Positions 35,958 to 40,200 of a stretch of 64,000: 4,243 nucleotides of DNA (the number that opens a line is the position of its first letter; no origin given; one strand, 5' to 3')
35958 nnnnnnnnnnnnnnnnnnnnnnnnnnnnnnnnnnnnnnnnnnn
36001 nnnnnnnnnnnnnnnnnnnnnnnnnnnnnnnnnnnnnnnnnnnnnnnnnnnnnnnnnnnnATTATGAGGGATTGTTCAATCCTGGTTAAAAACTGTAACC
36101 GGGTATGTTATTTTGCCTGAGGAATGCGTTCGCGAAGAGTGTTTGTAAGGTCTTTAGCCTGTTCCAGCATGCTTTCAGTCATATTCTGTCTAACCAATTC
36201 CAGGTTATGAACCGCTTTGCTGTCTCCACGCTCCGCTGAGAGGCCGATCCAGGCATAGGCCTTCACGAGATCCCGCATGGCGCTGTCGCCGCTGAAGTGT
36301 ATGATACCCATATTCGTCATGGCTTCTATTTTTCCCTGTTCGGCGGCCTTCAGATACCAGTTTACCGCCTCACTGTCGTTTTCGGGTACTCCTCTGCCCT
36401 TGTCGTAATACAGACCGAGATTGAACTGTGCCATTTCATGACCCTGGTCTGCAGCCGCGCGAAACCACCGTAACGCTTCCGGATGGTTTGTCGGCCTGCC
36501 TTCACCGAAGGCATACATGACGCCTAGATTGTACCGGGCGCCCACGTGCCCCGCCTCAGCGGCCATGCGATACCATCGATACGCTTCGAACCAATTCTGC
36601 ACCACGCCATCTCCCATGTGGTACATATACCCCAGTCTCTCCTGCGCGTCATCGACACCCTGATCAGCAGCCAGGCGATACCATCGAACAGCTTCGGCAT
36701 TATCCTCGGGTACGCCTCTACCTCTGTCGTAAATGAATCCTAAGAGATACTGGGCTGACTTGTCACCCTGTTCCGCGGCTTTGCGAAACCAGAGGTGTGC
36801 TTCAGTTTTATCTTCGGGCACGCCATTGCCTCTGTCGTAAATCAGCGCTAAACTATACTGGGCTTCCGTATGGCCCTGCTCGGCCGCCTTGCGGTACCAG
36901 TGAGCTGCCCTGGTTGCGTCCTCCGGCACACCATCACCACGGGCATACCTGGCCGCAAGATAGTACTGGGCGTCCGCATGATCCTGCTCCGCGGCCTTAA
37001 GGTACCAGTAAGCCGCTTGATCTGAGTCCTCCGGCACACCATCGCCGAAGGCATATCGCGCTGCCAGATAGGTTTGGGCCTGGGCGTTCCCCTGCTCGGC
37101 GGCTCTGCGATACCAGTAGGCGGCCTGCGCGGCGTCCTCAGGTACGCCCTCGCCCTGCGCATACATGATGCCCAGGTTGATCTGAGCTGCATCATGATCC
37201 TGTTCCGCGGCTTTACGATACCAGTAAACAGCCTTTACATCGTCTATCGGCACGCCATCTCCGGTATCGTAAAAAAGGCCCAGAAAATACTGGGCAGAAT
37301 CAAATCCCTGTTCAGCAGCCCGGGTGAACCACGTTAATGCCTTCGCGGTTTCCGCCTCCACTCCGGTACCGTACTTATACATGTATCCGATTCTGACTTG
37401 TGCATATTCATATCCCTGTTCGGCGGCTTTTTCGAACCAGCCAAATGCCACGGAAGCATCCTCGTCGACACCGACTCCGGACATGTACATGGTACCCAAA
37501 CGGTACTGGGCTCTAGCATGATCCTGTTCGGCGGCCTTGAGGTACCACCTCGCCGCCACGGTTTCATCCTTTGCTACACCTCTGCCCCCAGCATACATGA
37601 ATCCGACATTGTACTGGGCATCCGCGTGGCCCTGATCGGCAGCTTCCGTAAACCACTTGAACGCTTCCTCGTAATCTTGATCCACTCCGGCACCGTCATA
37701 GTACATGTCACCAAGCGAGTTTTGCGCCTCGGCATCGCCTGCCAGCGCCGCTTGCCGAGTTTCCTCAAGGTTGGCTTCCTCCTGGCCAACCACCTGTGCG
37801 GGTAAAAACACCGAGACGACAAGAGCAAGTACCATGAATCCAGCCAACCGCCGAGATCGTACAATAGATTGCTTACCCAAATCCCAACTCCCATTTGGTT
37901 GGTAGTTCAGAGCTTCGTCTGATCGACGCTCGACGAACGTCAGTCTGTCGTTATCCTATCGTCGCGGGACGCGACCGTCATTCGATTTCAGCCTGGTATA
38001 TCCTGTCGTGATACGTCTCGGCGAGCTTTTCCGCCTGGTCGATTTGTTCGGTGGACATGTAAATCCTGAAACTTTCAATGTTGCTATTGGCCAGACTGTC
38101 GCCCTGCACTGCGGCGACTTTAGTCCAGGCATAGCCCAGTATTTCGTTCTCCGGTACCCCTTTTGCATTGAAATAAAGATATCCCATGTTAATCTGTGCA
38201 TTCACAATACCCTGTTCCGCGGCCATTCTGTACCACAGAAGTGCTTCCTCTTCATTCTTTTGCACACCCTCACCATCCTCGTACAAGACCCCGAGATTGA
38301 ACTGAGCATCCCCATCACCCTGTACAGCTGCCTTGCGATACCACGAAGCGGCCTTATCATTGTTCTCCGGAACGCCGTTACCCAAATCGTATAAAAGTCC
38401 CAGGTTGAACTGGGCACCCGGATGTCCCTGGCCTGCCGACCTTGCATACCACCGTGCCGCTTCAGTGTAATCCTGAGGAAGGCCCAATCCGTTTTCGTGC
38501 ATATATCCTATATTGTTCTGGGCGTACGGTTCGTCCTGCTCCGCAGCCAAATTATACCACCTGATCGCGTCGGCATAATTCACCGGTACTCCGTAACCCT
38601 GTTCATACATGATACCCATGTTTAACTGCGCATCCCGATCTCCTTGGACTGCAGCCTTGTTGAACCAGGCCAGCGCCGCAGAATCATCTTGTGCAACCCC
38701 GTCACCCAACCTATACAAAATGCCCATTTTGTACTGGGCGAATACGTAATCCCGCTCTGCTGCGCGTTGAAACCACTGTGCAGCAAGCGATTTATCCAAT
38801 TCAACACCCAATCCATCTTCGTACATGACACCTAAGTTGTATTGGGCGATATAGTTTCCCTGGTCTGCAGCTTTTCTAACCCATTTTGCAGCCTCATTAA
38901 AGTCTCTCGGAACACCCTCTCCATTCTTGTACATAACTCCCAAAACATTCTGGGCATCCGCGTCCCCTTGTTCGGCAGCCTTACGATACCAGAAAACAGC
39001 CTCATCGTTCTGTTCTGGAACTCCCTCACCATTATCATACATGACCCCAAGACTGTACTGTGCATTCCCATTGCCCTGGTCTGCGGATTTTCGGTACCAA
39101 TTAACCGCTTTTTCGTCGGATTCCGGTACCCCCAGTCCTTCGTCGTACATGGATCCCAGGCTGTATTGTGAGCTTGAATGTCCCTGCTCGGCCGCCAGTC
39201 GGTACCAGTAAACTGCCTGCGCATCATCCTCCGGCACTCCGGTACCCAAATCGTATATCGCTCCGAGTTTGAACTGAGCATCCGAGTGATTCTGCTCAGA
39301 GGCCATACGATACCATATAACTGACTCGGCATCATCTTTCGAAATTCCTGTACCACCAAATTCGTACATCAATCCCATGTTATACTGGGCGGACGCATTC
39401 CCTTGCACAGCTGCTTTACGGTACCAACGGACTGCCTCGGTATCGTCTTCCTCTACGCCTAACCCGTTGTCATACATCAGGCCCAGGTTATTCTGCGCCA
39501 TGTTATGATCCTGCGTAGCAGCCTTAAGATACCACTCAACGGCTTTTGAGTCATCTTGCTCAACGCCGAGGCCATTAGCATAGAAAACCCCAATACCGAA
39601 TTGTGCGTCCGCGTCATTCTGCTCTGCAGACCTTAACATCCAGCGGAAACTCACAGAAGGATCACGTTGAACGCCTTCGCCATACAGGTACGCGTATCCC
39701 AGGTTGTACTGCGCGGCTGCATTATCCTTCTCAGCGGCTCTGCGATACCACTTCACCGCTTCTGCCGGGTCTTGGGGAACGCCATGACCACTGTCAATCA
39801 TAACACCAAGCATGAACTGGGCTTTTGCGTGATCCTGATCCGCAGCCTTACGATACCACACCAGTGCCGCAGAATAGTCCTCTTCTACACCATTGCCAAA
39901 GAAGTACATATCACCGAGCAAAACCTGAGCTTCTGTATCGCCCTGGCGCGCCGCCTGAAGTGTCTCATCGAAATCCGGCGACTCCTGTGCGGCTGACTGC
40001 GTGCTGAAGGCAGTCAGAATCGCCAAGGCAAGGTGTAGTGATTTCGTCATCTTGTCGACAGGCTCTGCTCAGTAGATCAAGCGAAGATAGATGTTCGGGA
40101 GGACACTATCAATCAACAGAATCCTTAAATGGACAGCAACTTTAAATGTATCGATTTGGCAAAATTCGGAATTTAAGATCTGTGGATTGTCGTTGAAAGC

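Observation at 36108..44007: Eukaryote-like repeat-protein neighbourhood: two giant secreted Sel1-repeat proteins plus an APH-like kinase, a formylglycine sulfatase and a PhyH dioxygenase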

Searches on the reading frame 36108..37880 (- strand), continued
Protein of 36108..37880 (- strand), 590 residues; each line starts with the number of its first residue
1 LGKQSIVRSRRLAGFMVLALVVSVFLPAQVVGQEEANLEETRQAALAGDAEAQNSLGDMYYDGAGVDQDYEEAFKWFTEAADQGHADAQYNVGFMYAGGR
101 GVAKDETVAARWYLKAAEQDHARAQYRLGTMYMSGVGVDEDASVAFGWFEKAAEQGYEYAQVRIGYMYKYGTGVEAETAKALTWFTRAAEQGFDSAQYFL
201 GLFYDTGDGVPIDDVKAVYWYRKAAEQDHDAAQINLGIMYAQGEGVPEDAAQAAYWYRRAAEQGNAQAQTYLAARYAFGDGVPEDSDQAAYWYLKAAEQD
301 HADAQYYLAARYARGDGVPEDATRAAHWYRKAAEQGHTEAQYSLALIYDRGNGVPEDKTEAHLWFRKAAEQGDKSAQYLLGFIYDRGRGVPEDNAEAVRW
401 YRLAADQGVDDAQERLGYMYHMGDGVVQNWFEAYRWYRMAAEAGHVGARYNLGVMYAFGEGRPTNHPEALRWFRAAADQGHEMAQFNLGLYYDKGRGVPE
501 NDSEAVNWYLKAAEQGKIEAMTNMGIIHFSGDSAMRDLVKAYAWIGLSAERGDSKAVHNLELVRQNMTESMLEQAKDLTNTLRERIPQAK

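Call 69: find_related_loci(query=window:36108-37880:-, collection=viral_contigs, flank=5000)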
Query window:36108-37880:- (590 aa) in viral_contigs; peptide patterns used: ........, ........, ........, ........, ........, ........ (x = any residue, [..] = any of these).
6 stretches matched a pattern; 5 encode a relative of the query (tblastn E <= 1e-3); 5 distinct loci.
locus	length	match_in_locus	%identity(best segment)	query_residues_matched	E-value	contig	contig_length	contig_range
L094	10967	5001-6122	40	6-566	7e-72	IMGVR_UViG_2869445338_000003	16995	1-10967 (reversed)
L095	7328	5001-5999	41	15-566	3e-69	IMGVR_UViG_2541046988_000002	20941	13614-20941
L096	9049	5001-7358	33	30-566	2e-66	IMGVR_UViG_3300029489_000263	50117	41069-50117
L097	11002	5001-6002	38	37-570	9e-47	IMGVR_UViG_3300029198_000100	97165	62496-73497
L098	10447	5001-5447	31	56-516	1e-15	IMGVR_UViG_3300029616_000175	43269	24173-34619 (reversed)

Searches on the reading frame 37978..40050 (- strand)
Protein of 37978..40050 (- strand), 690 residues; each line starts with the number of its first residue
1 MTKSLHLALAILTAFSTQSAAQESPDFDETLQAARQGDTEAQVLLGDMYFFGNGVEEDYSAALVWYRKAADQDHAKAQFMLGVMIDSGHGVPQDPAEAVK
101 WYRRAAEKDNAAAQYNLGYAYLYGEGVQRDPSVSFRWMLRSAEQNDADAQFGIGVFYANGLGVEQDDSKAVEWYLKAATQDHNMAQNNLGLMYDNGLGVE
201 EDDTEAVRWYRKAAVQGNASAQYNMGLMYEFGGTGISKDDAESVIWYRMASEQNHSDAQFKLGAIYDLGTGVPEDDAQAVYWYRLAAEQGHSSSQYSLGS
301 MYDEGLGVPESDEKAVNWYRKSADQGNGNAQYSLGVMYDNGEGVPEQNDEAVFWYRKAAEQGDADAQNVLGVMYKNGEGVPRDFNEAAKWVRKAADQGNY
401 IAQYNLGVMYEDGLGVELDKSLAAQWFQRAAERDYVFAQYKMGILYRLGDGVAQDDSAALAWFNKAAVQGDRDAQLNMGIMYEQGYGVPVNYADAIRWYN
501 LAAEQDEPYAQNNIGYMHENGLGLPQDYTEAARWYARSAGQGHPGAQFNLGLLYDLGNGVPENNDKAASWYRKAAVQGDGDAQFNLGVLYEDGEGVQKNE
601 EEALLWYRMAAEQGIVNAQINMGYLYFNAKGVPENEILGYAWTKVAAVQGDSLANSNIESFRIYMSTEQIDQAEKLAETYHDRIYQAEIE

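Call 3: search_protein_families(library=pfam, proteins=[window:37978-40050:-], max_evalue=0.01)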
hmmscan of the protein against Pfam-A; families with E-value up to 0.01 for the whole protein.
window:37978-40050:- (690 aa): 1 family
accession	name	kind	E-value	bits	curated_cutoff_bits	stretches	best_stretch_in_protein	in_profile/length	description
PF08238.18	Sel1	-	9e-183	586.8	30.7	17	256-291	1-36/36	Sel1 repeat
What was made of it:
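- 37978..40050 (-): Sel1B: Sec signal peptide plus 18 Sel1 units, with no other domain. Pfam Sel1 E 9e-183 (call 3).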

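Call 4: search_protein_families(library=ncbifam, proteins=[window:37978-40050:-], max_evalue=0.01)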
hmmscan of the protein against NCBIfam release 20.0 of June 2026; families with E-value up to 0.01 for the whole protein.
window:37978-40050:- (690 aa): 5 families
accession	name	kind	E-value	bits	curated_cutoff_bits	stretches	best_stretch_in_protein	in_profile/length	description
NF033786.1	phenyl_MerG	equivalog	5.5e-115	382.8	350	11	550-683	71-213/217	phenylmercury resistance protein MerG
NF038194.1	AlgK_TPR_lipo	equivalog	1.1e-43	149.5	700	7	542-678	296-431/448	alginate biosynthesis TPR repeat lipoprotein AlgK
NF047621.1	FlgprotMotXVib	equivalog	2.7e-43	147.9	330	10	294-394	74-174/211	flagellar protein MotX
NF045484.1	TransRegExoR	equivalog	1.1e-37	129.7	450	5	278-315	61-98/267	exopolysaccharide production regulator ExoR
TIGR01651.1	CobT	equivalog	0.0027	16.5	759.05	0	176-212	471-507/600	cobaltochelatase subunit CobT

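Call 8: find_encoding_contigs(protein=window:37978-40050:-, flank=10000, max_places=6)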
Protein window:37978-40050:- (690 aa): no gene with exactly this product is on record in the collection.
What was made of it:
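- On Sponge-symbiont eukaryotic-like proteins (ELPs): The window's own sample is unknown (call 8).
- Tried and rejected: Exact-protein look-up of Sel1B to find the source contig returned nothing on record (call 8).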

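Call 43: search_protein_families(library=padloc, proteins=[window:37978-40050:-], max_evalue=0.001)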
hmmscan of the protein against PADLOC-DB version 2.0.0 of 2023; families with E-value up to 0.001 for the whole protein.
window:37978-40050:- (690 aa): 1 family
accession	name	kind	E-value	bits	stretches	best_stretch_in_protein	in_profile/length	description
PDLC00284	PtuA1|PtuA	-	7.9e-07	26.3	0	389-432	10-53/545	AAA ATPase domain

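Call 70: find_related_loci(query=window:37978-40050:-, collection=viral_contigs, flank=5000)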
Query window:37978-40050:- (690 aa) in viral_contigs; peptide patterns used: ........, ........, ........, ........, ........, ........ (x = any residue, [..] = any of these).
12 stretches matched a pattern; 1 encode a relative of the query (tblastn E <= 1e-3); 1 distinct loci.
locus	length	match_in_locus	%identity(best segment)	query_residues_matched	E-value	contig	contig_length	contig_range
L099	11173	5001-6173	47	31-676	6e-93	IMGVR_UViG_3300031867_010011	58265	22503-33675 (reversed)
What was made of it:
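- Tried and rejected: There is no evidence of phage carriage (calls 69, 70).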
